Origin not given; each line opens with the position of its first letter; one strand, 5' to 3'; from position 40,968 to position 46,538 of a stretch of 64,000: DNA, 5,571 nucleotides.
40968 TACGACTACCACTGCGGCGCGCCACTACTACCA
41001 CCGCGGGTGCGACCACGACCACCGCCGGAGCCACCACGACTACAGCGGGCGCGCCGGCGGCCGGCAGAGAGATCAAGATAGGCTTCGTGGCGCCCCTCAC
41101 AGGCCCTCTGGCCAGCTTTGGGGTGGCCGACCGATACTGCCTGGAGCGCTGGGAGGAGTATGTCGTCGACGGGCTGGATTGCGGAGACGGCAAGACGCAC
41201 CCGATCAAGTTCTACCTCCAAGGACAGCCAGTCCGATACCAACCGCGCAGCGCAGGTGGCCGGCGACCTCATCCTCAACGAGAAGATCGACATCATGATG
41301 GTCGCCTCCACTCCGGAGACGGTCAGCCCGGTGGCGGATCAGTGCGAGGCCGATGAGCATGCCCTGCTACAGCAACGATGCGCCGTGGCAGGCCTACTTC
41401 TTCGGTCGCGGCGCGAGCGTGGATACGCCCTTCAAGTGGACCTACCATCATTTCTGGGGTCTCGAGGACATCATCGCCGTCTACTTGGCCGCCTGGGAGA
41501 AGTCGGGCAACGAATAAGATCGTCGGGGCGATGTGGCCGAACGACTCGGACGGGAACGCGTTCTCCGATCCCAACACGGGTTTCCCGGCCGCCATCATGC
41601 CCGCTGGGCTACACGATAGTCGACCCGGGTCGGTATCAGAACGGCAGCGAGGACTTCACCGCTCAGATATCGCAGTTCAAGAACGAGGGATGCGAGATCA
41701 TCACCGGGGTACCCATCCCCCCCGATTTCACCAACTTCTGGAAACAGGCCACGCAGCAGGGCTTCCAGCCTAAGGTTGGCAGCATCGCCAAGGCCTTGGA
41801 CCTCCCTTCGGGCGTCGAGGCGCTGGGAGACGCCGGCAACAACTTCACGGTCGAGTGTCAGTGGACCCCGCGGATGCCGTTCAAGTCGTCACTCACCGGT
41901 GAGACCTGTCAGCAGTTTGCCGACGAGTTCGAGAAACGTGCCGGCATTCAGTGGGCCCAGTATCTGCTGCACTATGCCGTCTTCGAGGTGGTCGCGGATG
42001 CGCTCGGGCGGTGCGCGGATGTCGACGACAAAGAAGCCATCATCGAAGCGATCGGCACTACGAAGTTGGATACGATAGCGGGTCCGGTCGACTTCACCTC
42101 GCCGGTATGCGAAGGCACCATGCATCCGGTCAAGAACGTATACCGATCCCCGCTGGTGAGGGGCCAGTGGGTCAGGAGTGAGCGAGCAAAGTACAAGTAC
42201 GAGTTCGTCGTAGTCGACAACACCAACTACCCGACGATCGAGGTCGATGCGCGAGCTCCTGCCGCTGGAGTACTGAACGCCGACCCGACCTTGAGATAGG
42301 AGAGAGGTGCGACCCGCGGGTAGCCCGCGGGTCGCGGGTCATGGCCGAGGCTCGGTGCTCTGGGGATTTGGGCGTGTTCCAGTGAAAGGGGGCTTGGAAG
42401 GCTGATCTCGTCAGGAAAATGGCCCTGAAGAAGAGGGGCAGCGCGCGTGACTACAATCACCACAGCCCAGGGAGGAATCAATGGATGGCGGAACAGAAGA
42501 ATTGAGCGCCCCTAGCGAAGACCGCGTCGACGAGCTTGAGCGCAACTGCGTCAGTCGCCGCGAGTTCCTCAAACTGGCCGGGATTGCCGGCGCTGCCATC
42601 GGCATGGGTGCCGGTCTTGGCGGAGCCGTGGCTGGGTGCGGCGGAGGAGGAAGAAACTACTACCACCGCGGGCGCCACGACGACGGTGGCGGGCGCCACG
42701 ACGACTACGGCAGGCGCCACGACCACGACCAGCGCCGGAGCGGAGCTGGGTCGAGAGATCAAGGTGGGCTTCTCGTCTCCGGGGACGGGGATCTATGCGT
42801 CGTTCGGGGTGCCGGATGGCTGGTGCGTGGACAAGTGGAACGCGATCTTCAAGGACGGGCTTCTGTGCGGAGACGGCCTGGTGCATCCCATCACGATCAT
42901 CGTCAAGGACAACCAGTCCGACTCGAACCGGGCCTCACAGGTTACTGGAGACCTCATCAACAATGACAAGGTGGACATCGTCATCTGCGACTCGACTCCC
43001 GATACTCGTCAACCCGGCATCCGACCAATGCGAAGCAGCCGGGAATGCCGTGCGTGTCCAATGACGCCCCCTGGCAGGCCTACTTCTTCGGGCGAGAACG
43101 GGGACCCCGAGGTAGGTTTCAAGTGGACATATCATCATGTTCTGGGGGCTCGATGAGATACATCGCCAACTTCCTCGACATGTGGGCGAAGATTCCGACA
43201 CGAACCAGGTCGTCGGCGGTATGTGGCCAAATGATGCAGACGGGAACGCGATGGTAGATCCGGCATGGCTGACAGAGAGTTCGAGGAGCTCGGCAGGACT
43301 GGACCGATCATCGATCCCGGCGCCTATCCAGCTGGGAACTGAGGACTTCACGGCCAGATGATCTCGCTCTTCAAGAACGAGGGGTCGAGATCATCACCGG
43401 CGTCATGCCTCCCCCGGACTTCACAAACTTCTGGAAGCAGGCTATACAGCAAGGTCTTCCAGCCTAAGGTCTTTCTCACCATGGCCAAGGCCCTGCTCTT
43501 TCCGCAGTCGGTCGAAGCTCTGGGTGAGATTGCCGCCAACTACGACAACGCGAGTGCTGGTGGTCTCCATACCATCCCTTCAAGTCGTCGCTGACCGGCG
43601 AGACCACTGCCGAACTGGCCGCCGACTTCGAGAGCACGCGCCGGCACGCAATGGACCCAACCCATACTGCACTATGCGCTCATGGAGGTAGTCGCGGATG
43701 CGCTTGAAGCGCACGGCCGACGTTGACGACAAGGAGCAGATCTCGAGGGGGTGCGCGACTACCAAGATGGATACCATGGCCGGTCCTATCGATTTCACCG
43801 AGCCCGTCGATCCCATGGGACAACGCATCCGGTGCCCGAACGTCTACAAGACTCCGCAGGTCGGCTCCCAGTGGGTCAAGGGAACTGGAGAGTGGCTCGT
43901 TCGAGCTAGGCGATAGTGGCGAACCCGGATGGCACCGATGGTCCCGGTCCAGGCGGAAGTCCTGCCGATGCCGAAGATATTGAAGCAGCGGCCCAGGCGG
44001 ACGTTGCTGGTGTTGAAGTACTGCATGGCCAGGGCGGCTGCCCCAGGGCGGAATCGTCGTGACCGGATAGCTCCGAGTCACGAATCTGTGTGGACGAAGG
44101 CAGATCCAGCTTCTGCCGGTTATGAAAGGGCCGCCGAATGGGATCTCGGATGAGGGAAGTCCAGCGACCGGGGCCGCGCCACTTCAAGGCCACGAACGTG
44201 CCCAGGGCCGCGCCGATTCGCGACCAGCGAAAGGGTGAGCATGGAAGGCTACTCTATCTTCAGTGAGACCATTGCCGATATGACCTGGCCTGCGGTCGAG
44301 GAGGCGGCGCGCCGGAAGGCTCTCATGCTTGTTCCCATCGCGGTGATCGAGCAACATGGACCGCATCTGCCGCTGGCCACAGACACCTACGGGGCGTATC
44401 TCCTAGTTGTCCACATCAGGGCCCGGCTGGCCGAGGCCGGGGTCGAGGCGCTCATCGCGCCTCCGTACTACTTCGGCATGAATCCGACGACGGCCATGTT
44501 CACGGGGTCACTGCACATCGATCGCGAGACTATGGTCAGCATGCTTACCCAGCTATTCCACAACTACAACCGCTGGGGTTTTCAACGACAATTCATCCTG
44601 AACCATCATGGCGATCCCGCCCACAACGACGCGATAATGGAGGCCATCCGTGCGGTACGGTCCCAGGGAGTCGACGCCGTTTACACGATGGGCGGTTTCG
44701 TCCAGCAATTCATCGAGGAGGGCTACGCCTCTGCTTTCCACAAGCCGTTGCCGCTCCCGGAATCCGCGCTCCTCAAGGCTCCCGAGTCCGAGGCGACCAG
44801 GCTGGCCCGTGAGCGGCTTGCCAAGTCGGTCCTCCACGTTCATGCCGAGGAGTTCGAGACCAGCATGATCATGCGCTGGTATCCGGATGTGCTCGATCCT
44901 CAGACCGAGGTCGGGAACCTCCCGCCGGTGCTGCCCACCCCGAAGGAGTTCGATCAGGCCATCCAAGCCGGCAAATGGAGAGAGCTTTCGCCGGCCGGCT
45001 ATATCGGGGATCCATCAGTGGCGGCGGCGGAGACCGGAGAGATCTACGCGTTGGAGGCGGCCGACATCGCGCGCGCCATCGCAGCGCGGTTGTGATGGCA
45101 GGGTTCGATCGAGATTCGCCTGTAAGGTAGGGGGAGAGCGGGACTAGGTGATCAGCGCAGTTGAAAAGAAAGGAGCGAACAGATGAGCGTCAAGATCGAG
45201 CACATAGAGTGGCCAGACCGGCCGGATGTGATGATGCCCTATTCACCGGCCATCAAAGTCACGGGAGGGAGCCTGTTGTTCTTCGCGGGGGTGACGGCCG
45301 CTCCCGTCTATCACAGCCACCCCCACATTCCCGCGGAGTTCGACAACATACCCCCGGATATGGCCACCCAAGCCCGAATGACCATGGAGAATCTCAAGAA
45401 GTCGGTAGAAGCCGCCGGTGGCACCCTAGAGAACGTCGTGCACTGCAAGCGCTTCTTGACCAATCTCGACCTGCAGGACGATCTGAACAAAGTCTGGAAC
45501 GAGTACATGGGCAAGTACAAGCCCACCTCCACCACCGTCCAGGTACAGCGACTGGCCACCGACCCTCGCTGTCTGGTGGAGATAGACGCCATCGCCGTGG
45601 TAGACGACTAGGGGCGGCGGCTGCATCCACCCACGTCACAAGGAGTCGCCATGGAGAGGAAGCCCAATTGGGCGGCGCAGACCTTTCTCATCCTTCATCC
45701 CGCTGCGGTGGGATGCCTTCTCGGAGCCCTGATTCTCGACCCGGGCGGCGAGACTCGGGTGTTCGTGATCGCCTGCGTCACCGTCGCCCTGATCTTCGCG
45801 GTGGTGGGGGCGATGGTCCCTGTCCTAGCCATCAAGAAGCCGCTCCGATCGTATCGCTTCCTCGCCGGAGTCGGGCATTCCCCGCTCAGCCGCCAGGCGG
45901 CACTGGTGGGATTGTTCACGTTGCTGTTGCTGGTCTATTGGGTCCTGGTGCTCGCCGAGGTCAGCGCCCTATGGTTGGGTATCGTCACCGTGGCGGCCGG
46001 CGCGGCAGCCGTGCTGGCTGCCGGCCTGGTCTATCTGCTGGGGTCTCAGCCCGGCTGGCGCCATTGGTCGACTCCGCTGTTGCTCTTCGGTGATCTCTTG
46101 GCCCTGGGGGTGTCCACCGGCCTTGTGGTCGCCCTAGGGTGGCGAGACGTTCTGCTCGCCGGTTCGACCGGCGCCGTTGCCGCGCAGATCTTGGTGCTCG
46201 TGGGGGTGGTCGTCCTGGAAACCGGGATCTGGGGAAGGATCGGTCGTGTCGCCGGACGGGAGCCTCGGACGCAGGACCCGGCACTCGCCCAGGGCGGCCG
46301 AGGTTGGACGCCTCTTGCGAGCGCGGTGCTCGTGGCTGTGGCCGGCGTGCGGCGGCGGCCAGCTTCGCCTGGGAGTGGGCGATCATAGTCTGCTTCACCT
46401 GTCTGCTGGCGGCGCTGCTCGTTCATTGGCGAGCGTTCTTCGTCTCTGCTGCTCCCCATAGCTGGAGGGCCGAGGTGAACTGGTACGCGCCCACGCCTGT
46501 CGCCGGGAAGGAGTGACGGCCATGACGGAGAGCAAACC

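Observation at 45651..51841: Non-pyrrolysine MtmB-family methyltransferase and corrinoid protein translationally coupled to a cytoplasm-facing DmsC-A-B-type molybdoenzyme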

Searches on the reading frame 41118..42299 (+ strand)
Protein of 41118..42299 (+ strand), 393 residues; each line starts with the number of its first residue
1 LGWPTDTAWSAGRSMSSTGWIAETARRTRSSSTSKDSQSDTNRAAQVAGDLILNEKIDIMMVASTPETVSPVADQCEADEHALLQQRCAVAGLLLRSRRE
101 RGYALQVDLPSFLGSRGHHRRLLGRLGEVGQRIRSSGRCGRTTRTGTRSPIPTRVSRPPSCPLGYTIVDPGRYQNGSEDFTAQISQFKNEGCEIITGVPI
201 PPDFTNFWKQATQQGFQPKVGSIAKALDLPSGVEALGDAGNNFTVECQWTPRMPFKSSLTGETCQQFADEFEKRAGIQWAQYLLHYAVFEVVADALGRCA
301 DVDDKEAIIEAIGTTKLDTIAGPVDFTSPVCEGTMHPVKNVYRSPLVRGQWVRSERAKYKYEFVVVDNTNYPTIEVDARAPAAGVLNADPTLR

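Call 29: search_protein_families(library=pfam, proteins=[window:41118-42299:+], max_evalue=0.001)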
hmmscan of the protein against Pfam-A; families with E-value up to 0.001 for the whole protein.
window:41118-42299:+ (393 aa): 1 family
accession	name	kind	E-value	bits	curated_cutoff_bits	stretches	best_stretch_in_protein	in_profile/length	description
PF13458.12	Peripla_BP_6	-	2.5e-21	77.2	31.7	1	164-329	163-325/343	Periplasmic binding protein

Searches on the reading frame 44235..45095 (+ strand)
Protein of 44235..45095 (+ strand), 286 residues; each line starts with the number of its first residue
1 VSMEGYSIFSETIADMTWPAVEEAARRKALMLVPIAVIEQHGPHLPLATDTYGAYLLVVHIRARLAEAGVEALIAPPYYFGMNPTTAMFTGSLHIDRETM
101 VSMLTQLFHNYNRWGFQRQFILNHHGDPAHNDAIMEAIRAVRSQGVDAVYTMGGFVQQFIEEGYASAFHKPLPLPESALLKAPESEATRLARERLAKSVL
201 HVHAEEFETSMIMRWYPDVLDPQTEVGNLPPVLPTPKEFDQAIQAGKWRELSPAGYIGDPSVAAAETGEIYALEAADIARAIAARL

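Call 4: search_protein_families(library=pfam, proteins=[window:44235-45095:+], max_evalue=0.01)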
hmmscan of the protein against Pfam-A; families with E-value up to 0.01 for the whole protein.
window:44235-45095:+ (286 aa): 1 family
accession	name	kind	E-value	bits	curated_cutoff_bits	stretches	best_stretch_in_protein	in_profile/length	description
PF02633.19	Creatininase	-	3.2e-49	167.9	31.3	1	14-277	1-232/238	Creatinine amidohydrolase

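Call 23: search_protein_families(library=ncbifam, proteins=[window:44235-45092:+], max_evalue=0.00001)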
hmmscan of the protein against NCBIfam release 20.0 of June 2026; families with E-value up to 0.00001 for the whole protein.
window:44235-45092:+ (286 aa): 3 families
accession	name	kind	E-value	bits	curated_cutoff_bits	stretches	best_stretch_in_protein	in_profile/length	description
TIGR03964.1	mycofact_creat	equivalog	4.4e-25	88.6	172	1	14-151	2-130/228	mycofactocin biosynthesis peptidyl-dipeptidase MftE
TIGR04448.1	creatininase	equivalog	6.4e-19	68.6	235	1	15-145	1-133/246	creatininase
NF041098.2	diketo_inos_hlase_IolN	equivalog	9.6e-15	54.4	245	1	15-127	11-119/307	3-dehydro-scyllo-inosose hydrolase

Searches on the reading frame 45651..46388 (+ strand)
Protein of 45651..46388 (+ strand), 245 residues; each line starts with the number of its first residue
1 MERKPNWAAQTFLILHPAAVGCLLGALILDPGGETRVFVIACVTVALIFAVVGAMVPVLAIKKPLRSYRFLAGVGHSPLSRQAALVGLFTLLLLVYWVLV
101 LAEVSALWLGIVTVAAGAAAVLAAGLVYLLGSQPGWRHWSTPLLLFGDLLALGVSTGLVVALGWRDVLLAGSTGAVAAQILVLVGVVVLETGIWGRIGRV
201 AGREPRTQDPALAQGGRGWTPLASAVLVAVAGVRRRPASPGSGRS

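Call 4: search_protein_families(library=pfam, proteins=[window:45651-46388:+], max_evalue=0.01)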
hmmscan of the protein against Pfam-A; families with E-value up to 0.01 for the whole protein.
window:45651-46388:+ (245 aa): 1 family
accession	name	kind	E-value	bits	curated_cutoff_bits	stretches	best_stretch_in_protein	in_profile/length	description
PF04976.17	DmsC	-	6.8e-09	36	22.3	1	9-161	10-169/275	DMSO reductase anchor subunit (DmsC)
